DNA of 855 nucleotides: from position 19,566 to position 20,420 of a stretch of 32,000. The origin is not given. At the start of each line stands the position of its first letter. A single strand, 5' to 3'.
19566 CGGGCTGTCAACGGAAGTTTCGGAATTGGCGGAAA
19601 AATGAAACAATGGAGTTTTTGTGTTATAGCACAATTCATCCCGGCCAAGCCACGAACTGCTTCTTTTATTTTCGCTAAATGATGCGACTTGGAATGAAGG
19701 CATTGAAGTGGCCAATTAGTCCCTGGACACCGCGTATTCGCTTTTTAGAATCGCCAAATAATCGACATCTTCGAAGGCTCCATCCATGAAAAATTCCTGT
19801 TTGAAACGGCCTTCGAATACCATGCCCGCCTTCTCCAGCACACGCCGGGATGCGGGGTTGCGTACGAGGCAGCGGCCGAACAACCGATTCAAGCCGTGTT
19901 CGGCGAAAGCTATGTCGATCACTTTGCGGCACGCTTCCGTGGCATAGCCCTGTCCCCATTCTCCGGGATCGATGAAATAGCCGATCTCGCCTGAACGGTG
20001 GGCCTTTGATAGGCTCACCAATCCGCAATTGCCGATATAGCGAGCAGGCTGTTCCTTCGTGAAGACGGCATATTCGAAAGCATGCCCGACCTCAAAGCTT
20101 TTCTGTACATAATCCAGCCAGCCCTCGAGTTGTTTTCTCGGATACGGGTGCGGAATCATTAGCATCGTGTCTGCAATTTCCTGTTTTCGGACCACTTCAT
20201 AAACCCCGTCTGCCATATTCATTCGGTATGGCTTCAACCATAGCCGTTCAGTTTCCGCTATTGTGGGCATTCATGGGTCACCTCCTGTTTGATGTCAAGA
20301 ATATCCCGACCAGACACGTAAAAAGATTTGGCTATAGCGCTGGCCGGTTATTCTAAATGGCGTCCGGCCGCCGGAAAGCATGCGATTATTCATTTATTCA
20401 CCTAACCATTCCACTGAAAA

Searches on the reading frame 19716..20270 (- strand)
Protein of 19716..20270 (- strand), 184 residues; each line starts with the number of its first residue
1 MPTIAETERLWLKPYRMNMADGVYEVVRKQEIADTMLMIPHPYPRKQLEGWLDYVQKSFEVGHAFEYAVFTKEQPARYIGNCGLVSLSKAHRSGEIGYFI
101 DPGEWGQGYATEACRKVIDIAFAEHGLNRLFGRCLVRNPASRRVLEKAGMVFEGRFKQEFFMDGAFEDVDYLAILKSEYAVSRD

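Call 70: search_protein_families(library=pfam, proteins=[window:19716-20270:-], max_evalue=0.00001)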
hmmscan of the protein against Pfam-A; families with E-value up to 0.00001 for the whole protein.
window:19716-20270:- (184 aa): 2 families
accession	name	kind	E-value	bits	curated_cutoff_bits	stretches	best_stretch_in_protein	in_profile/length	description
PF13302.13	Acetyltransf_3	-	1.1e-30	107.5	25.4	1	9-151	1-138/138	Acetyltransferase (GNAT) domain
PF00583.31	Acetyltransf_1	-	5.3e-10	40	20.7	1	58-150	27-116/116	Acetyltransferase (GNAT) family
